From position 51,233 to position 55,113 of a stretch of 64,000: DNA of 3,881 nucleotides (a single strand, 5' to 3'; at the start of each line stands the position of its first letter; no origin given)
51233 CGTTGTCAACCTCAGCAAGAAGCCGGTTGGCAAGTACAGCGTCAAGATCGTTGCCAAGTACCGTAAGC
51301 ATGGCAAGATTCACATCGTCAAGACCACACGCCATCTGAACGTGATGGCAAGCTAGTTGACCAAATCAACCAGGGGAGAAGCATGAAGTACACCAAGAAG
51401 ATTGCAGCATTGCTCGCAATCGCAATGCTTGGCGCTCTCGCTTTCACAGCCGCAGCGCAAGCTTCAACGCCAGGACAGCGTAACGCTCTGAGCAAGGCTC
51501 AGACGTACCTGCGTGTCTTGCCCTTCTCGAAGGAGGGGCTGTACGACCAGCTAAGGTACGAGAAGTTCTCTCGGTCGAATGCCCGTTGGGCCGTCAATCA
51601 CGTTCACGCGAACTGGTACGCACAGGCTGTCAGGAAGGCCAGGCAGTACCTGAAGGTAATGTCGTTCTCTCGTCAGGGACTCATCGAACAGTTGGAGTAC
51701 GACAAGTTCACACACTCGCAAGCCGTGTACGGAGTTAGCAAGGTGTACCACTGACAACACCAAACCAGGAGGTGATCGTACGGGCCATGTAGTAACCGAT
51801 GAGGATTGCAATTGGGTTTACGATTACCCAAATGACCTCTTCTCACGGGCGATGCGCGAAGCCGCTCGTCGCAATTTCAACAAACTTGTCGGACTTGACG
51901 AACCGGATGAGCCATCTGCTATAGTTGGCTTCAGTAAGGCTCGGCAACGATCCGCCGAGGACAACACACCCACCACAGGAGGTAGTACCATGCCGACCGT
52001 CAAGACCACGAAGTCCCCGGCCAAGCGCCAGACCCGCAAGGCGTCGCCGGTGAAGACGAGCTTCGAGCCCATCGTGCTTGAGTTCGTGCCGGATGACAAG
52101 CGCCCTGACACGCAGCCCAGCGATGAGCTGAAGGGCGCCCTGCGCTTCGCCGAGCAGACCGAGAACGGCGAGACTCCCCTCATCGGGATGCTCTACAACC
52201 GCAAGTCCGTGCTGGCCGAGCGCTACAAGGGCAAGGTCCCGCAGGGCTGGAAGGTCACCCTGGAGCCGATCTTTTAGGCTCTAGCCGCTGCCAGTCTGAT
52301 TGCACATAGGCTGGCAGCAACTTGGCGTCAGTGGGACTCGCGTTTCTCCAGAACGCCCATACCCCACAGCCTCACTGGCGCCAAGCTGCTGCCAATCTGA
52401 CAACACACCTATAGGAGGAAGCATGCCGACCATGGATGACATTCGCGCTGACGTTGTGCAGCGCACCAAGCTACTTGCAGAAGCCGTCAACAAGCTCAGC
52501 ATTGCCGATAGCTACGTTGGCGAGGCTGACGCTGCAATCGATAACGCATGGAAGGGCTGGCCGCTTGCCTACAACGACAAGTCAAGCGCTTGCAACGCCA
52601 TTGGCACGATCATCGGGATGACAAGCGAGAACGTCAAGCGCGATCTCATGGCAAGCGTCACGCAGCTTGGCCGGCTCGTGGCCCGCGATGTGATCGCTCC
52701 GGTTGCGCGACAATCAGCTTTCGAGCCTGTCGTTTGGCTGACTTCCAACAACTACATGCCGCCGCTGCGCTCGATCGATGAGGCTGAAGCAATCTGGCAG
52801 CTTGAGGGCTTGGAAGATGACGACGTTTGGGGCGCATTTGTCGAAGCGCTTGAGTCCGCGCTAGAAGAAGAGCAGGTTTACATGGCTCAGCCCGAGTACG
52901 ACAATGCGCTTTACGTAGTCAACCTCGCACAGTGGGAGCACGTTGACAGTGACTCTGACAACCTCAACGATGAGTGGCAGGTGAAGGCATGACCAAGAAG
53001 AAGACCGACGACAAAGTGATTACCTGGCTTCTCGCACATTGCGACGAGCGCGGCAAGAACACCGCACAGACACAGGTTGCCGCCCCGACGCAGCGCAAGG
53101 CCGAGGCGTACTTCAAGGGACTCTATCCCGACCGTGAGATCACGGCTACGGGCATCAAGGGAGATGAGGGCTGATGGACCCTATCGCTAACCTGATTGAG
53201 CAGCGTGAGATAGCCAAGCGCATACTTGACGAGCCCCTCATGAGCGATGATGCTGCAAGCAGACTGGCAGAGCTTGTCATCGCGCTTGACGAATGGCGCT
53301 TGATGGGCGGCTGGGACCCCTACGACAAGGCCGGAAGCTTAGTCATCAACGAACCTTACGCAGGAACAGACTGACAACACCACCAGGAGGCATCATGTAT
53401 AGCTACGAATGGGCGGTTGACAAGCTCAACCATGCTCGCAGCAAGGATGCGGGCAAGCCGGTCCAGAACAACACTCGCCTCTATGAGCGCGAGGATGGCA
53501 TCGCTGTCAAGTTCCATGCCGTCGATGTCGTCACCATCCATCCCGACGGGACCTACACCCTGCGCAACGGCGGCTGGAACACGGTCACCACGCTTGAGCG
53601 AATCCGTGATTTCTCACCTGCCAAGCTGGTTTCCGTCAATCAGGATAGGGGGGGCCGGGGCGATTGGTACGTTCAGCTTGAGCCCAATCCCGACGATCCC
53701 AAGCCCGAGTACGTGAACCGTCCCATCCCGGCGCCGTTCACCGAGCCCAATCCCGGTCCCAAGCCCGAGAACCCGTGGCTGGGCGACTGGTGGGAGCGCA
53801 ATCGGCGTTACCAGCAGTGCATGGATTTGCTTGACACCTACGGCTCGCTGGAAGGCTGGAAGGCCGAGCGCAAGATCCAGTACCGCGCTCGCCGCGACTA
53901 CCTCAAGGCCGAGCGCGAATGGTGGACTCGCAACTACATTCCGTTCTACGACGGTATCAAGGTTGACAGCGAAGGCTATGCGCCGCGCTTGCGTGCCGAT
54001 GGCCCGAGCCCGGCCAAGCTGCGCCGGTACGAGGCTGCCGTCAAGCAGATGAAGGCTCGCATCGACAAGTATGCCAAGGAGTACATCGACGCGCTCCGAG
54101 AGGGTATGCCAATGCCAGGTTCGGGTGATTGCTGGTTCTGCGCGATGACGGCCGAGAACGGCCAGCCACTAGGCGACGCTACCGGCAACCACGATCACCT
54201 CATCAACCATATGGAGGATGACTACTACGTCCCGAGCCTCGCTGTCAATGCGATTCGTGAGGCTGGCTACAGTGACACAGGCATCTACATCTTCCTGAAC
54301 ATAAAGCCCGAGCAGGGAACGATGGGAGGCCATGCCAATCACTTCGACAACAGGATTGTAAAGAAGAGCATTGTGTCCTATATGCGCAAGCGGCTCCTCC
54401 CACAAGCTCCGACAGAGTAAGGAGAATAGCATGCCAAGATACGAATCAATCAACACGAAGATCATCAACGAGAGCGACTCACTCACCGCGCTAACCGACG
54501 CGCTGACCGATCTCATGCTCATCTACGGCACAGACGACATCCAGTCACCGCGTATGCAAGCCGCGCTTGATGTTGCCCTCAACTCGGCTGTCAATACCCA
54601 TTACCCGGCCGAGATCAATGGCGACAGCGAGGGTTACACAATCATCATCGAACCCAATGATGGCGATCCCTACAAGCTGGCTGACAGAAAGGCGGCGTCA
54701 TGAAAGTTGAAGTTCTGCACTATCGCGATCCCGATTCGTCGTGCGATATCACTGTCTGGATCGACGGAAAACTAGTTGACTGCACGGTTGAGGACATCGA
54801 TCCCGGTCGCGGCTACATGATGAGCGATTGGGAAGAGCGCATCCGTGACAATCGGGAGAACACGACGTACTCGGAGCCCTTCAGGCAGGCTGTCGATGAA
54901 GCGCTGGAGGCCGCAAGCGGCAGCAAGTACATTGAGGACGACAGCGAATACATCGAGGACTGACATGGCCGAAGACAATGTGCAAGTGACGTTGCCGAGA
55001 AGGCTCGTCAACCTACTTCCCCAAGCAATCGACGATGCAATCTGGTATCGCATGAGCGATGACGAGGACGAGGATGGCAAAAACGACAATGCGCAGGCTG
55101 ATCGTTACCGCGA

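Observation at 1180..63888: Oriented junction motif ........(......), a stoperator-like signal at about 20 gene boundaries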

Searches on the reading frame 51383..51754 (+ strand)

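Call 69: search_protein_families(library=phrogs, proteins=[window:51383-51754:+], max_evalue=0.001)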
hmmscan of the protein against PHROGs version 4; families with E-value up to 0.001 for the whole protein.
window:51383-51754:+ (123 aa): 3 families
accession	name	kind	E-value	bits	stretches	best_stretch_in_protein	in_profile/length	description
phrog_4980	-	moron, auxiliary metabolic gene and host takeover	2.7e-32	113.1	1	23-121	76-179/181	superinfection exclusion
phrog_15667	-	moron, auxiliary metabolic gene and host takeover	3.4e-22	80.3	1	26-120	103-203/208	superinfection exclusion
phrog_13294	-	other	9.8e-20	72.1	1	33-119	206-292/294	lipoprotein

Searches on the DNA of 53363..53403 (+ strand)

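Call 91: search_dna_similar(query=window:53363-53403:+, collection=phages, mode=distant, max_evalue=10, max_rows=25)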
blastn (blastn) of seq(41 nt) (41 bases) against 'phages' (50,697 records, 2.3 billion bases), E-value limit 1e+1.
Records with a match: 30; places in all: 30; records where one place covers at least 80% of the query: 2.
Best place of each record, by identity: >=99% 6; 95-99% 14; 90-95% 3; 80-90% 7.
By first word of the organism name: Escherichia 9; Aeromonas 4; Gordonia 4; Shigella 3; Stenotrophomonas 2; Citrobacter 2; Serratia 2; Micrococcus 1; Cronobacter 1; Synechococcus 1; and 1 more.
By host as written in the record: Escherichia coli 4; Gordonia terrae 3612 3; Aeromonas salmonicida 2; Shigella flexneri 2; Citrobacter rodentium ICC180 2; Escherichia coli MG1655 K-12 2; Serratia marcescens 2; Stenotrophomonas maltophilia 1; and 12 more.
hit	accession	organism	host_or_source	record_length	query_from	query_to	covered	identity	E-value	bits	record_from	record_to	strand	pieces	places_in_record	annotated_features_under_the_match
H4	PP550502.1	Stenotrophomonas phage CM2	Stenotrophomonas maltophilia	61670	3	37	85%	82.9%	2e+0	35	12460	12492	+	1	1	hypothetical protein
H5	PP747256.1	Stenotrophomonas phage cm3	Stenotrophomonas maltophilia SRM01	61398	3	37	85%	82.9%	2e+0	35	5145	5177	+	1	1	hypothetical protein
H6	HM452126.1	Aeromonas phage phiAS5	Aeromonas salmonicida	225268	1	31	76%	83.9%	8e+0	32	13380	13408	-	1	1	tail tube protein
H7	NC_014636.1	Aeromonas phage phiAS5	Aeromonas salmonicida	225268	1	31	76%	83.9%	8e+0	32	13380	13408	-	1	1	tail tube protein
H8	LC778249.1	Aeromonas phage phiWae14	urban sewage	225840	1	31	76%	83.9%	8e+0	32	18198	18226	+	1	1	hypothetical protein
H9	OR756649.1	Micrococcus phage Kurnik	Micrococcus sp. 1247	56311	9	35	66%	89.3%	2e+0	35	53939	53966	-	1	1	hypothetical protein (x2)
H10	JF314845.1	Cronobacter phage ES2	Cronobacter sakazakii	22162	15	40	63%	88.5%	8e+0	32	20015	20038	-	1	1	regulatory protein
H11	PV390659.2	Escherichia phage vB_EcoM_P8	Escherichia coli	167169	14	35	54%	95.5%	6e-1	37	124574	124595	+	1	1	neck protein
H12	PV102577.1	Escherichia phage vB_EcoM_BMB16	Escherichia coli DH5[alpha]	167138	14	35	54%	95.5%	6e-1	37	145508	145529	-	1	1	neck protein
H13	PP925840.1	Escherichia phage SholemSchwarzbard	Escherichia coli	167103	14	35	54%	95.5%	6e-1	37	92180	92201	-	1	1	head-tail adaptor Ad2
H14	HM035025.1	Shigella phage Shfl2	Shigella flexneri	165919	14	35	54%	95.5%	6e-1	37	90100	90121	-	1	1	putative neck protein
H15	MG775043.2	Citrobacter phage vB_CroM_CrRp10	Citrobacter rodentium ICC180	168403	14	35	54%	95.5%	6e-1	37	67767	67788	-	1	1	head completion, neck hetero-dimeric protein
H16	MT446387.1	Escherichia phage TH09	Escherichia coli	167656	14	35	54%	95.5%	6e-1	37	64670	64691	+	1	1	record has no annotation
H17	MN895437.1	Escherichia phage teqskov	Escherichia coli MG1655 K-12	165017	14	35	54%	95.5%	6e-1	37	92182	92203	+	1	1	neck protein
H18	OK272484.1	Escherichia phage JLBYU22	Escherichia coli K-12 MG1655 del ...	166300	14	35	54%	95.5%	6e-1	37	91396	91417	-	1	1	putative neck protein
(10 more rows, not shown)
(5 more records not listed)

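Call 92: get_annotated_region(hit=H9, flank=20000)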
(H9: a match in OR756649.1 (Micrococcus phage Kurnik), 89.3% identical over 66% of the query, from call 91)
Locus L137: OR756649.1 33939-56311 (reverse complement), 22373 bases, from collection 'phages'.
description: Micrococcus phage Kurnik, complete genome.
organism: Micrococcus phage Kurnik (NCBI taxid 3092208)
taxonomy: Viruses; Duplodnaviria; Heunggongvirae; Uroviricota; Caudoviricetes
host: Micrococcus sp. 1247; source: -; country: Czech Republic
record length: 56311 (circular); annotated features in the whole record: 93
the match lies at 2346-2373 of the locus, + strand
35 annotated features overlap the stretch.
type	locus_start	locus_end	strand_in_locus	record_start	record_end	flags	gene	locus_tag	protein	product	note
CDS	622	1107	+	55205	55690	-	-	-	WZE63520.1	hypothetical protein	-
CDS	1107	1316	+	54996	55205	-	-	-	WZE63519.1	hypothetical protein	-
CDS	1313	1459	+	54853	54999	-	-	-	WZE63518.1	hypothetical protein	-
CDS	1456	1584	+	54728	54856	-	-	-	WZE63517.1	hypothetical protein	-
CDS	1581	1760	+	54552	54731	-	-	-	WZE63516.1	hypothetical protein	-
CDS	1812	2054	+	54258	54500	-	-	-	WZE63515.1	hypothetical protein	-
CDS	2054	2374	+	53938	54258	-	-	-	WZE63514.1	hypothetical protein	-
CDS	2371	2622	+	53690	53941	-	-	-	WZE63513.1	hypothetical protein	-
CDS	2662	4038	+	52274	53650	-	-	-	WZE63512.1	hypothetical protein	-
CDS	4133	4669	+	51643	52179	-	-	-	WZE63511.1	hypothetical protein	-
CDS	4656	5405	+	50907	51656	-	-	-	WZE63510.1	thymidylate synthase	-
CDS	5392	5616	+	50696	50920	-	-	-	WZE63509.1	hypothetical protein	-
CDS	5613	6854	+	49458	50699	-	-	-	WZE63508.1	AAA family ATPase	-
CDS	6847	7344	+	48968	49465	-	-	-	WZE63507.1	deoxycytidylate deaminase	-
CDS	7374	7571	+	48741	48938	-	-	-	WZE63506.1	hypothetical protein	-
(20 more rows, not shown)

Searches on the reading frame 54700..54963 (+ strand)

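Call 70: search_protein_families(library=phrogs, proteins=[window:54700-54963:+], max_evalue=0.001)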
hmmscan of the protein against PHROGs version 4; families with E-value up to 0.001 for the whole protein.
window:54700-54963:+ (87 aa): 1 family
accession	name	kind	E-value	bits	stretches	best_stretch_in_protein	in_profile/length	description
phrog_23377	-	unknown function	3.7e-11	44.2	1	1-49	1-49/79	-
